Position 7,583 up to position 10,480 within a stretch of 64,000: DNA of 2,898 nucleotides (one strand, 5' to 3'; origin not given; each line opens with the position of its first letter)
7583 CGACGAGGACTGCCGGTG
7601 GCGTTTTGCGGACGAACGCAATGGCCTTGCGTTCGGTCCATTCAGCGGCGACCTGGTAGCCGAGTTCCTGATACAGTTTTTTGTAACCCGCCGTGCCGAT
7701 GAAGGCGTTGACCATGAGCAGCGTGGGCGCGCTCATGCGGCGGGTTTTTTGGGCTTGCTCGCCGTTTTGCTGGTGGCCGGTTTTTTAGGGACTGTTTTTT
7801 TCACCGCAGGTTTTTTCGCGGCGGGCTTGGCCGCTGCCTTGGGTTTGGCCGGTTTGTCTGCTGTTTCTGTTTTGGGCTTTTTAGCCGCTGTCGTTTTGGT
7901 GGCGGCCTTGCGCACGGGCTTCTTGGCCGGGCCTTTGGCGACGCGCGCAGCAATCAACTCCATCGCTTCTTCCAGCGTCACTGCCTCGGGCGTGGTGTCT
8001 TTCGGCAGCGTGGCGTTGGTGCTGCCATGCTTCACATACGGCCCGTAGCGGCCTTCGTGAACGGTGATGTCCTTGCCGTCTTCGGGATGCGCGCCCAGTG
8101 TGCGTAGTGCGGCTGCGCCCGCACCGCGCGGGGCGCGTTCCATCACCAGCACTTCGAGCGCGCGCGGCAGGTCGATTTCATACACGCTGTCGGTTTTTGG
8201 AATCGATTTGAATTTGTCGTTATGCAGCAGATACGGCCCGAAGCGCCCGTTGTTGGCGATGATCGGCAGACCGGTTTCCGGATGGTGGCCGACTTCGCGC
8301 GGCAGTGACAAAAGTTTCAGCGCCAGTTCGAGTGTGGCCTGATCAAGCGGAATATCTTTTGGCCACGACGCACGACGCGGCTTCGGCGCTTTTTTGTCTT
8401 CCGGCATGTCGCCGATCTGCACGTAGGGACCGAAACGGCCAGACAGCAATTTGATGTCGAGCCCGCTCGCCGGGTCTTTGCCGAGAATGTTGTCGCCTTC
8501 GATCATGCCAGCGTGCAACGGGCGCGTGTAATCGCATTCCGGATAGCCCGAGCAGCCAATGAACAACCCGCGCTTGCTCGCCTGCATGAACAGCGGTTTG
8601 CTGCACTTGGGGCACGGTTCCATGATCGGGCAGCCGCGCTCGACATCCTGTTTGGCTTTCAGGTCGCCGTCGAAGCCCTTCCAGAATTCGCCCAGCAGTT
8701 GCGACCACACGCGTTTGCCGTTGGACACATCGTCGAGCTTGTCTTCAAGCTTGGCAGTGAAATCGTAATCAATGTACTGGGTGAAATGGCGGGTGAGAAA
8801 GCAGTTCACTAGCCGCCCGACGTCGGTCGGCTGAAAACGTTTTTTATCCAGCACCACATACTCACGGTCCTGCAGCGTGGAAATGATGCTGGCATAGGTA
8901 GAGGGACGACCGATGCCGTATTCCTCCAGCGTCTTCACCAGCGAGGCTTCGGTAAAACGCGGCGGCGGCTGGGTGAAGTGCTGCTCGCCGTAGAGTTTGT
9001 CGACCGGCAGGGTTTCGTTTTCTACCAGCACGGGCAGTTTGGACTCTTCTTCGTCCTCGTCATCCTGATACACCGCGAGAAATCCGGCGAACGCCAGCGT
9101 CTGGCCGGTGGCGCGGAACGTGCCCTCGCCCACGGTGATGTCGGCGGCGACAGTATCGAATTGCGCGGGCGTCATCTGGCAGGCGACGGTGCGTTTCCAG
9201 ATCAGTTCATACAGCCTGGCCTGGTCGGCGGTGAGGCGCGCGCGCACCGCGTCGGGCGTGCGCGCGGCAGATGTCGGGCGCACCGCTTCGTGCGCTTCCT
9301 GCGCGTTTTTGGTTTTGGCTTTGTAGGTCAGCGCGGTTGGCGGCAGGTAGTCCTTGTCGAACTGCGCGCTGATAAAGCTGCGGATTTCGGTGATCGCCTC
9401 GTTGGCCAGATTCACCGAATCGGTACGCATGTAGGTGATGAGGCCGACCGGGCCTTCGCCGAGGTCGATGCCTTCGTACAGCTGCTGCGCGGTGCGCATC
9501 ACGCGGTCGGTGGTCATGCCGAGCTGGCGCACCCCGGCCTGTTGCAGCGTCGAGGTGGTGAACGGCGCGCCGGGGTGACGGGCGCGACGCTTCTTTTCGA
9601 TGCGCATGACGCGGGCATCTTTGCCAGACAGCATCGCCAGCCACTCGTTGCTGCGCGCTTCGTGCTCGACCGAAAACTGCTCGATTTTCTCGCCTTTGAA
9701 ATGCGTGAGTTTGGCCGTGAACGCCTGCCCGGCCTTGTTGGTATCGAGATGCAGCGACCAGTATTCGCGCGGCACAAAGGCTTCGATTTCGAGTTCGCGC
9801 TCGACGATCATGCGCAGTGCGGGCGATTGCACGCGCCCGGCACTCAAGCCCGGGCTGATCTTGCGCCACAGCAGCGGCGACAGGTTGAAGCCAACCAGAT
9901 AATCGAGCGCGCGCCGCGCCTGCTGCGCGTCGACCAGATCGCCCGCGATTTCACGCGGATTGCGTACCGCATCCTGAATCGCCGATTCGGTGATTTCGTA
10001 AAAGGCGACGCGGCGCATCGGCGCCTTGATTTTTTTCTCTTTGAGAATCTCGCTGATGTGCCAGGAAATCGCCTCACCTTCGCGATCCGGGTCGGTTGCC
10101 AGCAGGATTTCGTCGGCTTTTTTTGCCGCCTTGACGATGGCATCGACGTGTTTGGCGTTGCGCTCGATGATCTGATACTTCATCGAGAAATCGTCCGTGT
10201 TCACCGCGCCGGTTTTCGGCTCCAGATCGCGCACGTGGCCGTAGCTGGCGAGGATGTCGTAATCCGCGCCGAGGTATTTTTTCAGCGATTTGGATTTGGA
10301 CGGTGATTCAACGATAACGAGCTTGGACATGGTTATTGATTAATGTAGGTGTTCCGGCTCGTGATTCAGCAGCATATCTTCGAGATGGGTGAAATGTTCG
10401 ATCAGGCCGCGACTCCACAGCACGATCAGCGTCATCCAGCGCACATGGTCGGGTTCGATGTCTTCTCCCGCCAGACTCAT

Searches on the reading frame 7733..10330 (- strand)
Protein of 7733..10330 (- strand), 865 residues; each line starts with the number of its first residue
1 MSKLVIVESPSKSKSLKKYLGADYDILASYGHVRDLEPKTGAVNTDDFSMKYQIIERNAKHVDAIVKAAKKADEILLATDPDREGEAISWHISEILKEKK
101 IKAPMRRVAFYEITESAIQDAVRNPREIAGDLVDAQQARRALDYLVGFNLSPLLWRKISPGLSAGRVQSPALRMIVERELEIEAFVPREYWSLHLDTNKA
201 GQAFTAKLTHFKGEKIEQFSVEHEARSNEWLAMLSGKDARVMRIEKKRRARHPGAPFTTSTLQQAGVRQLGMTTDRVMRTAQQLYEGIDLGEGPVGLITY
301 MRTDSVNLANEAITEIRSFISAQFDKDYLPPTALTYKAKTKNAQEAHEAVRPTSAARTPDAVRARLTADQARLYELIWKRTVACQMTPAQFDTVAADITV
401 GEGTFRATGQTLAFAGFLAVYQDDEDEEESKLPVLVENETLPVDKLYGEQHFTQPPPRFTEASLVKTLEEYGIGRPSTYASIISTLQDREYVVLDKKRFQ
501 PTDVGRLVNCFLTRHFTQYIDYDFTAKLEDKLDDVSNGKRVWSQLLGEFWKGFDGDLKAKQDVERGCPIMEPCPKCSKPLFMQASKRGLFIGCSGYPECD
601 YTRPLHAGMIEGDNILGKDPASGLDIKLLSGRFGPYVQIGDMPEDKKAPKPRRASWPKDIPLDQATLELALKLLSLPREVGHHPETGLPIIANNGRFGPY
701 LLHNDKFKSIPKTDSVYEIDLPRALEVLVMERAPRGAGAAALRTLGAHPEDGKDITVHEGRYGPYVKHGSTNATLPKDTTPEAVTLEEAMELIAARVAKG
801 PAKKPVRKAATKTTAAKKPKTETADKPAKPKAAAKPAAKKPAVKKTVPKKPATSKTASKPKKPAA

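Call 79: search_protein_families(library=pfam, proteins=[window:7733-10330:-], max_evalue=0.00001)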
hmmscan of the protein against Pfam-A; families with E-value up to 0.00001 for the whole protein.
window:7733-10330:- (865 aa): 4 families
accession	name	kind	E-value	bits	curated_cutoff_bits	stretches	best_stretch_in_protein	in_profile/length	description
PF01131.25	Topoisom_bac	-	3.9e-126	421.8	35.1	1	130-546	4-410/411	DNA topoisomerase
PF13368.11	Toprim_C_rpt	-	5.1e-54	180.5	22.3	3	748-803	1-56/57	Topoisomerase C-terminal repeat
PF01751.28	Toprim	-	1e-20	74.1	23.1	1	3-112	1-95/96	Toprim domain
PF01396.24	Zn_ribbon_Top1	-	4.7e-13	49.1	32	1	572-606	3-37/39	Topoisomerase DNA binding C4 zinc finger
